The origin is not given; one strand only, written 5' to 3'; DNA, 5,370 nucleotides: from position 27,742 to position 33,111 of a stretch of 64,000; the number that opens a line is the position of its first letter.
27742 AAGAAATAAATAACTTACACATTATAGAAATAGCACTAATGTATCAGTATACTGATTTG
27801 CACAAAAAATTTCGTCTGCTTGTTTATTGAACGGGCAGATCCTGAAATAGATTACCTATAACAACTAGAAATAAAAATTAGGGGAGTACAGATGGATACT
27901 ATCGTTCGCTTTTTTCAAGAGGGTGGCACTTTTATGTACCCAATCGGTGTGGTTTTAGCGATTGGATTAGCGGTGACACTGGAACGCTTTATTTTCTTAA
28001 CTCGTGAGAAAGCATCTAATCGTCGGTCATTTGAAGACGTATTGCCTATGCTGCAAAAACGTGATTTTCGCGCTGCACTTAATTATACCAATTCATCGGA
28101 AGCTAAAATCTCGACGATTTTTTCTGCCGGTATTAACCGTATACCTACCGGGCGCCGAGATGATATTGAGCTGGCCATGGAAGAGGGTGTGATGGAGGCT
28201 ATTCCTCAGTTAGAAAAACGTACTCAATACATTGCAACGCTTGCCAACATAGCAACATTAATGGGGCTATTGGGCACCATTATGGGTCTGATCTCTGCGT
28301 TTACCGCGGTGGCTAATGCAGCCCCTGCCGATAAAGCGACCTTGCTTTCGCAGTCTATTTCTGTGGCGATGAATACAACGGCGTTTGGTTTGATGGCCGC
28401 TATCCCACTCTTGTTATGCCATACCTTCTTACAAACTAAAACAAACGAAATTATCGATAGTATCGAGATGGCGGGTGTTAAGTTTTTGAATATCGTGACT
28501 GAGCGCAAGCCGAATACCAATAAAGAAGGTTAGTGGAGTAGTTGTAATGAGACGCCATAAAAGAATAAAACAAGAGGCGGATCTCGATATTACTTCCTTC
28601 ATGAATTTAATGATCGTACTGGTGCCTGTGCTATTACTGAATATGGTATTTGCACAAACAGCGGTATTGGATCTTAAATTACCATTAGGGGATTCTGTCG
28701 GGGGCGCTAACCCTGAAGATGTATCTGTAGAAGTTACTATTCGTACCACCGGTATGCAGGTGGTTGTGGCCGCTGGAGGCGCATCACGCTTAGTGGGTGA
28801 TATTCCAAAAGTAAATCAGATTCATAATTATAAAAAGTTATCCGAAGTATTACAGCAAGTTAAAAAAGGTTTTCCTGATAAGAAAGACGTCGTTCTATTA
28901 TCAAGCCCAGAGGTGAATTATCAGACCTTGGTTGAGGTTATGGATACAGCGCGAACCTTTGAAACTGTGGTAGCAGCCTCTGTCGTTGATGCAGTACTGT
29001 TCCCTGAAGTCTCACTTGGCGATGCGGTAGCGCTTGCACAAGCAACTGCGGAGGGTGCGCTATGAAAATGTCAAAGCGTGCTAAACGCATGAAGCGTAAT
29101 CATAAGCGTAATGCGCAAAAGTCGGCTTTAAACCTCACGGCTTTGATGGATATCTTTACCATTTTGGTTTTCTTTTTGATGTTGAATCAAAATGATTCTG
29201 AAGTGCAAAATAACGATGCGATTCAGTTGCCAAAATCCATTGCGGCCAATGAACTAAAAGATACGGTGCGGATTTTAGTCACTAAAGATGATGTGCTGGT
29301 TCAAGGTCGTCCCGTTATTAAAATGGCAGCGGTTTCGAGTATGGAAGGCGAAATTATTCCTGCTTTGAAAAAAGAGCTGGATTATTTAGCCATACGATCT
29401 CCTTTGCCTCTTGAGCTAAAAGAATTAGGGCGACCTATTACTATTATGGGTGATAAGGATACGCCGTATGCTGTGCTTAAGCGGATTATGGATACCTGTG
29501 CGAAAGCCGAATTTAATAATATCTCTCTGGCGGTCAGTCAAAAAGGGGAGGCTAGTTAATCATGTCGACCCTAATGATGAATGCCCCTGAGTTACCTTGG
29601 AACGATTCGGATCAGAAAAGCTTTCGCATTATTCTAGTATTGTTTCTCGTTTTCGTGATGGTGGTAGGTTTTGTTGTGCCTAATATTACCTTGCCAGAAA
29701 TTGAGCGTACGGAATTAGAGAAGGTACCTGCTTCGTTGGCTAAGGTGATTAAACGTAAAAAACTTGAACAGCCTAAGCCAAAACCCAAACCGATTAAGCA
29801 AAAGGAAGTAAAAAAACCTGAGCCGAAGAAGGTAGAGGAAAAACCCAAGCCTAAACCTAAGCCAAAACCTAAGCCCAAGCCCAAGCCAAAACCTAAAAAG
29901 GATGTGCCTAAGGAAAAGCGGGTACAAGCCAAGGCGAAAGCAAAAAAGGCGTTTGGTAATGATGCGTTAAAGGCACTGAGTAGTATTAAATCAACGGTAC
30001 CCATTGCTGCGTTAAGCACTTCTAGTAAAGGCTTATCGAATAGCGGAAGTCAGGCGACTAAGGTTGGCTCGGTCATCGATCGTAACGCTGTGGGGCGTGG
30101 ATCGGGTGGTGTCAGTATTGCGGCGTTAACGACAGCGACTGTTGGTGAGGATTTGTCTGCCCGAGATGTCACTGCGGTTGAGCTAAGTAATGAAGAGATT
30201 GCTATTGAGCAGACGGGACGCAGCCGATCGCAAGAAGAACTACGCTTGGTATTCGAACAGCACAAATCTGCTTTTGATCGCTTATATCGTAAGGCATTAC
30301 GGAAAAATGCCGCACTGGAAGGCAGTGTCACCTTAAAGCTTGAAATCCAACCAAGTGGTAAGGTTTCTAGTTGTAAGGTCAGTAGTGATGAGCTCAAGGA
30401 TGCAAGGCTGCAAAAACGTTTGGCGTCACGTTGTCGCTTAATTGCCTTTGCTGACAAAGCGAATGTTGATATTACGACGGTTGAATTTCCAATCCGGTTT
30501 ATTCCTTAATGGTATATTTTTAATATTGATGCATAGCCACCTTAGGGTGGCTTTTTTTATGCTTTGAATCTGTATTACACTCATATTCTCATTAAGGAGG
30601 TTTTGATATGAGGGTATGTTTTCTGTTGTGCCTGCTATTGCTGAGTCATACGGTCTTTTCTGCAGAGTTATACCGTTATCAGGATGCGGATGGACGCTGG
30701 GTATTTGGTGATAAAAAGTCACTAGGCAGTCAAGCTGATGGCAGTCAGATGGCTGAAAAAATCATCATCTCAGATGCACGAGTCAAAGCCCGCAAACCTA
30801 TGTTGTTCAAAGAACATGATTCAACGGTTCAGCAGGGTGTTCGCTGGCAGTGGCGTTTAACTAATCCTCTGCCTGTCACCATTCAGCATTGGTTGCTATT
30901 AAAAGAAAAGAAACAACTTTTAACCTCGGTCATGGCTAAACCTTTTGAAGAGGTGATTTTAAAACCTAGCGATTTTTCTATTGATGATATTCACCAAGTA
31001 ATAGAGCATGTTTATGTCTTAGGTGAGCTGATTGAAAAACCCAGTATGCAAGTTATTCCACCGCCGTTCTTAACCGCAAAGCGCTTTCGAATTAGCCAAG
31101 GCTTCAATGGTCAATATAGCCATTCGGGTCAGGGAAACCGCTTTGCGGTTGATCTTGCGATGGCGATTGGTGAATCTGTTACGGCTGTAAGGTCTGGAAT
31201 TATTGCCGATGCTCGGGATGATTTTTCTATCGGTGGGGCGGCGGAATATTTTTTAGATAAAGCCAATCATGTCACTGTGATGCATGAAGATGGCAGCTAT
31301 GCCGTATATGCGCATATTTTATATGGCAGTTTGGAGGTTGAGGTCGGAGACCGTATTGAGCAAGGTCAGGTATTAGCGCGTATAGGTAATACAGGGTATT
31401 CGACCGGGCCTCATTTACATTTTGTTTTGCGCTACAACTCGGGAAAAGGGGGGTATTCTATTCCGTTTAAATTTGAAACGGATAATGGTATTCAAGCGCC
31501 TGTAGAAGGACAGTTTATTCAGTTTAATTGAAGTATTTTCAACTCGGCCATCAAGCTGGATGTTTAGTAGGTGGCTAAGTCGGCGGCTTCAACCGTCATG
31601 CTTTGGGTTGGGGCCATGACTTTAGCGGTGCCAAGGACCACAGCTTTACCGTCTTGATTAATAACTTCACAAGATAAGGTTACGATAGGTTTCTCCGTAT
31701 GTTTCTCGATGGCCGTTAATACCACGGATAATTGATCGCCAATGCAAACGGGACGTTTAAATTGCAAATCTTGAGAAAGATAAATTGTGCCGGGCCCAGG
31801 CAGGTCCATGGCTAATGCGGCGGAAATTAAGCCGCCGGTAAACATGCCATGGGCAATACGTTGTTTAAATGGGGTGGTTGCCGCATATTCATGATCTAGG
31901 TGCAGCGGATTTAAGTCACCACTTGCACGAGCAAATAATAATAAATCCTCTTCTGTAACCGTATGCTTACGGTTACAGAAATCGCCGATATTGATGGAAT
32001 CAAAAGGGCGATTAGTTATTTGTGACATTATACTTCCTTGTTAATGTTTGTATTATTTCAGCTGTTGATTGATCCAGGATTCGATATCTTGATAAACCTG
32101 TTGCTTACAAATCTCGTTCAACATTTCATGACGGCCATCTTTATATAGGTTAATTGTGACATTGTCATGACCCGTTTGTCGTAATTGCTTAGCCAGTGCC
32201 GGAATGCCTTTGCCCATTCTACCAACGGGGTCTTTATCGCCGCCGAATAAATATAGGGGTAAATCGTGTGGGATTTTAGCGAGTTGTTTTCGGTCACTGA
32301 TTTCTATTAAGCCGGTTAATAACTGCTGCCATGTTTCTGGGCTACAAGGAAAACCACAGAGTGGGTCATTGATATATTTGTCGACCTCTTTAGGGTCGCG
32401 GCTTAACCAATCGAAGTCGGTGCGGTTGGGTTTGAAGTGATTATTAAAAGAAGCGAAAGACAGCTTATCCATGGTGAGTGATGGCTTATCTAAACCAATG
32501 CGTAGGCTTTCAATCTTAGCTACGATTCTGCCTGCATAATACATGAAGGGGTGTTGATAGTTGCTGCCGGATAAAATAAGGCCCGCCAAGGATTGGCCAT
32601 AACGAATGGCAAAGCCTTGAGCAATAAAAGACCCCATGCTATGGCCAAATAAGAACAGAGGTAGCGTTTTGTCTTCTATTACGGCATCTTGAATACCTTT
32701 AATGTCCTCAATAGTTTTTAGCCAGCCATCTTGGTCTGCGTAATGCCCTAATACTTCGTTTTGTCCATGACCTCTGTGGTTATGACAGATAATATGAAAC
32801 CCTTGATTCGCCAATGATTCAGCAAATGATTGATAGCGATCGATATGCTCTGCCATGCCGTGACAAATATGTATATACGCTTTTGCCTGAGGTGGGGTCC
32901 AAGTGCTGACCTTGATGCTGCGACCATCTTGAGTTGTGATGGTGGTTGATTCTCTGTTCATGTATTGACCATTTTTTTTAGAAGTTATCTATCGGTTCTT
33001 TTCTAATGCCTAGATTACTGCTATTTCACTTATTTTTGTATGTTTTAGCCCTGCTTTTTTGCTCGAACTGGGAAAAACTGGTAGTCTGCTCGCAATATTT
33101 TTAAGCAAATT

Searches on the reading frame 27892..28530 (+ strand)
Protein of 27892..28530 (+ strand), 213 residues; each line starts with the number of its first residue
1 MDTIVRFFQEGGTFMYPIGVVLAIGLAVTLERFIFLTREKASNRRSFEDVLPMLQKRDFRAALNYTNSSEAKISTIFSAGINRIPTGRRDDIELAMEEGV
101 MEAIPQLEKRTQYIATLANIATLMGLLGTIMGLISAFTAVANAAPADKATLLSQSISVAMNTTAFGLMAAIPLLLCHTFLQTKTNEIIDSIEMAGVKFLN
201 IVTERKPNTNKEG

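Call 40: search_protein_families(library=pfam, proteins=[window:27892-28530:+], max_evalue=0.00001)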
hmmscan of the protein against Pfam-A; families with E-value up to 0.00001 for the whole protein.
window:27892-28530:+ (213 aa): 1 family
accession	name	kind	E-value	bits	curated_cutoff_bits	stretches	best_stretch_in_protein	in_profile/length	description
PF01618.21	MotA_ExbB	-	4.2e-28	98.1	22.9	1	72-193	5-127/127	MotA/TolQ/ExbB proton channel family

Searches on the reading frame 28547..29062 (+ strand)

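Call 40: search_protein_families(library=pfam, proteins=[window:28547-29062:+], max_evalue=0.00001)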
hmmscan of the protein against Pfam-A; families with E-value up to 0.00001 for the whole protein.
window:28547-29062:+ (172 aa): 1 family
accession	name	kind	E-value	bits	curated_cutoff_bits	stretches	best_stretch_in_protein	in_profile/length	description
PF02472.21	ExbD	-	1.2e-12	48.4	25.4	1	9-137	4-115/128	Biopolymer transport protein ExbD/TolR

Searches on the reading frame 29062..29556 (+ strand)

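Call 40: search_protein_families(library=pfam, proteins=[window:29062-29556:+], max_evalue=0.00001)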
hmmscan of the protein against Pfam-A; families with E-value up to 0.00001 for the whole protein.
window:29062-29556:+ (165 aa): 1 family
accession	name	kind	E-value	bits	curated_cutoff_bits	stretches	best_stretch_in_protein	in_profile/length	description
PF02472.21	ExbD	-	4.6e-17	62.7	25.4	1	19-160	4-127/128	Biopolymer transport protein ExbD/TolR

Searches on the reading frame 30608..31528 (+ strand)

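Call 40: search_protein_families(library=pfam, proteins=[window:30608-31528:+], max_evalue=0.00001)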
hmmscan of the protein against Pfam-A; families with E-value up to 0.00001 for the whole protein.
window:30608-31528:+ (307 aa): 1 family
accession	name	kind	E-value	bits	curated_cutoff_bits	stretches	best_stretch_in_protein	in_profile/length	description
PF01551.29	Peptidase_M23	-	9.8e-19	67.8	28.7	1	180-278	5-91/96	Peptidase family M23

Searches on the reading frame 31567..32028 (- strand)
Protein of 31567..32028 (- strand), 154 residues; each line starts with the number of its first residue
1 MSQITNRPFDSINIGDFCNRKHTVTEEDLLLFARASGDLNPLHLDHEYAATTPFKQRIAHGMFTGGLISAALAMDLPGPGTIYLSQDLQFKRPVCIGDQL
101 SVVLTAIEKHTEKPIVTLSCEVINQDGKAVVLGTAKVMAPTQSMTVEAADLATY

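Call 40: search_protein_families(library=pfam, proteins=[window:31567-32028:-], max_evalue=0.00001)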
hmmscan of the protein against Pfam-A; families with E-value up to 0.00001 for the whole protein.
window:31567-32028:- (154 aa): 2 families
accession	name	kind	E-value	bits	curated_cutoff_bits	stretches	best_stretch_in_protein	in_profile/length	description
PF01575.25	MaoC_dehydratas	-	1.8e-23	82.9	27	1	21-110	15-105/123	MaoC like domain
PF13452.11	FAS1_DH_region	-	1.3e-11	45.2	22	1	17-131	7-130/132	FAS1-like, dehydratase domain region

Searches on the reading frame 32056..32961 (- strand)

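Call 40: search_protein_families(library=pfam, proteins=[window:32056-32961:-], max_evalue=0.00001)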
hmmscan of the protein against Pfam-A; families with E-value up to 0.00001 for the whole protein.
window:32056-32961:- (302 aa): 3 families
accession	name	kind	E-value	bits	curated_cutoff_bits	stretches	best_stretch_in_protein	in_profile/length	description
PF12146.15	Hydrolase_4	-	1.3e-51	175.6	27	1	25-283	2-237/239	Serine aminopeptidase, S33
PF00561.26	Abhydrolase_1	-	1.5e-14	54.7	25.8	1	32-262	5-227/245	alpha/beta hydrolase fold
PF12697.13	Abhydrolase_6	-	5.3e-09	37.5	26.3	1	33-264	4-203/217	Alpha/beta hydrolase family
